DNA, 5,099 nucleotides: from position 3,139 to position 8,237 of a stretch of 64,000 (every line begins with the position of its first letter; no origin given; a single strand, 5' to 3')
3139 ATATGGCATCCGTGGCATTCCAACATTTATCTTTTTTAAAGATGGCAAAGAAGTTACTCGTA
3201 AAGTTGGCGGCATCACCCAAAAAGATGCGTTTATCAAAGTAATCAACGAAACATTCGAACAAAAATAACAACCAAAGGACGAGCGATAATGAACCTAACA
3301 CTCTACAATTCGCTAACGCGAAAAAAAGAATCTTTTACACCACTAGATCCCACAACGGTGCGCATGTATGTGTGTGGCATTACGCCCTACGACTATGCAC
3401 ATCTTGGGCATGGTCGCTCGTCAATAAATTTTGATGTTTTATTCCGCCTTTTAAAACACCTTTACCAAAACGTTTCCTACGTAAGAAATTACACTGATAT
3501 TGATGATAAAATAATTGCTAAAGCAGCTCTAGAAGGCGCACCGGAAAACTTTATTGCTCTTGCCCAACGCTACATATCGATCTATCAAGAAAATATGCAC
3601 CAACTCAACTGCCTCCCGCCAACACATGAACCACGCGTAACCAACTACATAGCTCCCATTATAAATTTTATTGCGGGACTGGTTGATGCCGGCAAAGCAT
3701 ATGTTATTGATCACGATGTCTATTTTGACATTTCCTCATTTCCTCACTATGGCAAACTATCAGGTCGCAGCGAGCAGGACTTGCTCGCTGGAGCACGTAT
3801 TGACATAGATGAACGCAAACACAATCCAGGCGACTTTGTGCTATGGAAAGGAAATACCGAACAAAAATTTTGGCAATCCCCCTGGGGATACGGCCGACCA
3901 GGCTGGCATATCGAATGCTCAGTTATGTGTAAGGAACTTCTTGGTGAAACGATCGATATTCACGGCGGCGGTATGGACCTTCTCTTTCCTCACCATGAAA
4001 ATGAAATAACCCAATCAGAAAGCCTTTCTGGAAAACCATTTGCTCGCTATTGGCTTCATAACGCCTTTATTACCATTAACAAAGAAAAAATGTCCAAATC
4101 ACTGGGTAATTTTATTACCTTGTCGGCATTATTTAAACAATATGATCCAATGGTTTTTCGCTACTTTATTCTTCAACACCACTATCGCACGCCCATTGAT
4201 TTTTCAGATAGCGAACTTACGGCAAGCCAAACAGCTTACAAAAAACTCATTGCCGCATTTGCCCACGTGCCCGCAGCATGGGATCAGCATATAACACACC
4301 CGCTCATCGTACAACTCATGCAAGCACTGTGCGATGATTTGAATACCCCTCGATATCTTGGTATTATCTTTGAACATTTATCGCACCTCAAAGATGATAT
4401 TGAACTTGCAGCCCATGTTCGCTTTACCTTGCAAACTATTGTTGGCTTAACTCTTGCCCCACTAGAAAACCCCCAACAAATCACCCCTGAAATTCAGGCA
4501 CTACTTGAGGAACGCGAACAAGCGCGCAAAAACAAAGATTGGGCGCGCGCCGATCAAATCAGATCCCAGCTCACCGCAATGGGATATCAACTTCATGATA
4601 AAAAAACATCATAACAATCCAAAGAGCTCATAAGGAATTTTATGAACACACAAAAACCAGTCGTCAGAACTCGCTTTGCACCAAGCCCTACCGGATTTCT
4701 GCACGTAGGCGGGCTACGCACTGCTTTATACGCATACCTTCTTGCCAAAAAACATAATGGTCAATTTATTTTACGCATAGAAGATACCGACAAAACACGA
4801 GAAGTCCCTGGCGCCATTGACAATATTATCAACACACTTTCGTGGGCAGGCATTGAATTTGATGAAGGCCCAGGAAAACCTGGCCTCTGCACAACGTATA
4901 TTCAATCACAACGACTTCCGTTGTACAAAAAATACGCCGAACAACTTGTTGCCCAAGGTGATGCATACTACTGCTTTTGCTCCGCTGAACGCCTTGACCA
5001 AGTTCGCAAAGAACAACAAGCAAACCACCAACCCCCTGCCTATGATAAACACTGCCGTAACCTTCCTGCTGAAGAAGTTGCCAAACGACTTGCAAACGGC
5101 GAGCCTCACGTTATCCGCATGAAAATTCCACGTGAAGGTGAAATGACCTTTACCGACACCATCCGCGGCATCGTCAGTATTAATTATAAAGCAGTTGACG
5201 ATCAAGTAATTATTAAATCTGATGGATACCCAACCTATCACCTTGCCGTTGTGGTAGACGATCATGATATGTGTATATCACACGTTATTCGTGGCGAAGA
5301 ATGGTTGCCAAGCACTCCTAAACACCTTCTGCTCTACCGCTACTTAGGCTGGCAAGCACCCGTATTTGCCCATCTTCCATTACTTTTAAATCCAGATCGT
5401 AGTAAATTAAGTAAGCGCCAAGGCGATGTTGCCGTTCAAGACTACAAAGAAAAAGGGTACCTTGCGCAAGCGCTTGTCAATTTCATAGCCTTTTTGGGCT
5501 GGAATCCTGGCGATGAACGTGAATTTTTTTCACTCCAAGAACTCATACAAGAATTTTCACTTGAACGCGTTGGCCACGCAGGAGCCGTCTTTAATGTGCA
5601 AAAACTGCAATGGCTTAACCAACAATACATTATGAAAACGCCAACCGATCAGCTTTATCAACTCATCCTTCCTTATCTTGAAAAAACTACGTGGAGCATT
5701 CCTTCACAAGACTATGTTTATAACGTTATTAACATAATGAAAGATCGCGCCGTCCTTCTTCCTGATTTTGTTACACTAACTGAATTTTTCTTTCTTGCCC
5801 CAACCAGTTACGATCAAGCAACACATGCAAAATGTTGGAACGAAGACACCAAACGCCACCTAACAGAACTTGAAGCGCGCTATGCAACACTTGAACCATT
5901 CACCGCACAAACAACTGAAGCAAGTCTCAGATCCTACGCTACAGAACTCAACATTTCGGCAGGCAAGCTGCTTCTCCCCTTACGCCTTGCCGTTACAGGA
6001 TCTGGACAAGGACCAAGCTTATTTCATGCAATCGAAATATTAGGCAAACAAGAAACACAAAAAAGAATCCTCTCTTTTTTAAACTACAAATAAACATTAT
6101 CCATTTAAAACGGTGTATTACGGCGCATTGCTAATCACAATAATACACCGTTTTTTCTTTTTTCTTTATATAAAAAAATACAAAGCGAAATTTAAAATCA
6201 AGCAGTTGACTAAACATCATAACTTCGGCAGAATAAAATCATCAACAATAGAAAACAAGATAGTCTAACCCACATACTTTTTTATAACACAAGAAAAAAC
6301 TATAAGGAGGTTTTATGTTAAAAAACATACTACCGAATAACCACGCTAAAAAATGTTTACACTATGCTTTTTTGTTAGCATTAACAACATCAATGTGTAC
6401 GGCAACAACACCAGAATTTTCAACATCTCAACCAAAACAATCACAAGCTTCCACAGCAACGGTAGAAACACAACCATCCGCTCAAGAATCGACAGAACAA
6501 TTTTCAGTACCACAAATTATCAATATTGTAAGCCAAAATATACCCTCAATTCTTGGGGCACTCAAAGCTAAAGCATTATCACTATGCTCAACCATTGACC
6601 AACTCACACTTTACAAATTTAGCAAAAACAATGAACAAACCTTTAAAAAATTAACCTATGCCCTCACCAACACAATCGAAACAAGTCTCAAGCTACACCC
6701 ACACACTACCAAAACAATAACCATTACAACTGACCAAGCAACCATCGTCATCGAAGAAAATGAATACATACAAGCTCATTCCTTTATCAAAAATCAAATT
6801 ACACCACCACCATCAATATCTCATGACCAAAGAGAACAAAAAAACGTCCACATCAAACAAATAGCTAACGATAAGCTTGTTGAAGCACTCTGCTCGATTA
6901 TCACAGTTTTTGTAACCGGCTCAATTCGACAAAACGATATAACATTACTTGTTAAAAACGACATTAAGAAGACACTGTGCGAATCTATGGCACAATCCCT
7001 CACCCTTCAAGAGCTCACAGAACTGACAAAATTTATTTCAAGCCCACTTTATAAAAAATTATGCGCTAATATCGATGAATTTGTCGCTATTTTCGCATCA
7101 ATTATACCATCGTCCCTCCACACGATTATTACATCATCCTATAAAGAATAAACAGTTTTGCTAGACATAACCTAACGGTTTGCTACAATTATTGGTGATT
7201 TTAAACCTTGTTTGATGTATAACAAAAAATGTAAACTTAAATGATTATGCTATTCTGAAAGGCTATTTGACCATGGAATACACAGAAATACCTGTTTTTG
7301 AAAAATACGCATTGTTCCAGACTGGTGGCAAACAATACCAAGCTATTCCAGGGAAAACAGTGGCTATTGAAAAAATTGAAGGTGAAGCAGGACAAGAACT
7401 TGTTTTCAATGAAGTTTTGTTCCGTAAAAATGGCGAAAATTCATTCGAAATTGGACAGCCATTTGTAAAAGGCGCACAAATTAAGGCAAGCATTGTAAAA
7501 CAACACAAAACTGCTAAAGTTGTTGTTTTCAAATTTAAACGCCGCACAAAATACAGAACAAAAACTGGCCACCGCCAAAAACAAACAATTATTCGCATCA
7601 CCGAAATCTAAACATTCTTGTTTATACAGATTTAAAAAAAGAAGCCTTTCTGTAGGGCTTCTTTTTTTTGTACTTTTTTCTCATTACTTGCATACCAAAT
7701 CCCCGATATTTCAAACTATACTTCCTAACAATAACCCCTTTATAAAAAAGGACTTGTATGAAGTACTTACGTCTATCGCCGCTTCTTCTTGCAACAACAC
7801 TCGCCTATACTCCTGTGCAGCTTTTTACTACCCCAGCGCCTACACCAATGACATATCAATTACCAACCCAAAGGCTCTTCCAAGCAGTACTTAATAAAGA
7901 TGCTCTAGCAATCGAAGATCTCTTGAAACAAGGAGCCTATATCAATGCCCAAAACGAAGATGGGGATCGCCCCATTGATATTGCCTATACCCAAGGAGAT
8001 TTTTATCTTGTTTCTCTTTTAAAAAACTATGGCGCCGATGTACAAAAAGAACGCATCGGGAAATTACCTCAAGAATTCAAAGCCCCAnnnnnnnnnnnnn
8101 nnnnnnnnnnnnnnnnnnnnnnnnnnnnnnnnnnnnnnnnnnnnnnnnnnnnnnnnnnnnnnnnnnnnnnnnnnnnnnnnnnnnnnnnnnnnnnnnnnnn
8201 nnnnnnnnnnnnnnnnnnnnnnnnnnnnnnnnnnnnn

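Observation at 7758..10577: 939-aa ankyrin-repeat protein with a central HExxH zincin-like motif: candidate secreted effector protease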

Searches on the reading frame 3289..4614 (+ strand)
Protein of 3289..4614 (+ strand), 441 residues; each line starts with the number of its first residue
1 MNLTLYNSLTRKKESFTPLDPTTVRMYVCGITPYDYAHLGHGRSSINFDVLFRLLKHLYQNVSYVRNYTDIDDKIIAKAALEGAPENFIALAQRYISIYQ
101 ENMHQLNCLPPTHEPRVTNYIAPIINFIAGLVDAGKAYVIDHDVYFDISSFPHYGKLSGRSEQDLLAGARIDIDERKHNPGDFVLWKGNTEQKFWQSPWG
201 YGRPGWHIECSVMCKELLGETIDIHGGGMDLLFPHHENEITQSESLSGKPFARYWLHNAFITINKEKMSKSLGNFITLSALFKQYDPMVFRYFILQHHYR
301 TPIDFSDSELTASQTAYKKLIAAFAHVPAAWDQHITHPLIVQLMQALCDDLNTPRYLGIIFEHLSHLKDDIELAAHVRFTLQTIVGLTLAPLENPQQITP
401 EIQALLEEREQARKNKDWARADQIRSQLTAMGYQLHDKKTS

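Call 39: search_protein_families(library=pfam, proteins=[window:3289-4614:+], max_evalue=0.00001)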
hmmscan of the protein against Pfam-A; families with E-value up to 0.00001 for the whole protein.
window:3289-4614:+ (441 aa): 4 families
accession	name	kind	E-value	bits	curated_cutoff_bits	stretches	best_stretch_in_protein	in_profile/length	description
PF01406.26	tRNA-synt_1e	-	3.9e-119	397.9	27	1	16-313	2-299/301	tRNA synthetases class I (C) catalytic domain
PF23493.1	CysS_C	-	3.1e-10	40.5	23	1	398-439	4-45/51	Cysteinyl-tRNA ligase anticodon binding domain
PF09334.17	tRNA-synt_1g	-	5.5e-09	35.7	20.1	1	257-311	317-372/391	tRNA synthetases class I (M)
PF01921.24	tRNA-synt_1f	-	1.6e-06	27.8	27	0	260-325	274-340/360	tRNA synthetases class I (K)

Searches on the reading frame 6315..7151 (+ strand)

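Call 3: search_protein_families(library=pfam, proteins=[window:6315-7151:+], max_evalue=0.1)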
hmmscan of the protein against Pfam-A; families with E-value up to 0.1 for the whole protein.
window:6315-7151:+ (278 aa): 1 family
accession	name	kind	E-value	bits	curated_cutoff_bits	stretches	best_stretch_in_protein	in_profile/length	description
PF04393.18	DUF535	-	0.046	13.5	27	1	10-138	5-135/281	Protein of unknown function (DUF535)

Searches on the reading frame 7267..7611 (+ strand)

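Call 3: search_protein_families(library=pfam, proteins=[window:7267-7611:+], max_evalue=0.1)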
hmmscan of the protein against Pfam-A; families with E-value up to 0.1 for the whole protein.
window:7267-7611:+ (114 aa): 1 family
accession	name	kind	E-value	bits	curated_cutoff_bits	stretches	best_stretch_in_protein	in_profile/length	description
PF00829.26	Ribosomal_L21p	-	4.2e-31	107.6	27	1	14-114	2-99/99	Ribosomal prokaryotic L21 protein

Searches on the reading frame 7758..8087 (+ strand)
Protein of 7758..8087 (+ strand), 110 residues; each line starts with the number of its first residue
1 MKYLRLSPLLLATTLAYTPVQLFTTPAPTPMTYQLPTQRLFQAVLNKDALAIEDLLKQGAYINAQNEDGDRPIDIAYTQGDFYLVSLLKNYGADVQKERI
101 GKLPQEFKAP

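Call 58: search_protein_families(library=pfam, proteins=[window:7758-8087:+], max_evalue=0.001)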
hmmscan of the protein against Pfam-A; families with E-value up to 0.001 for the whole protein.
window:7758-8087:+ (110 aa): 0 families
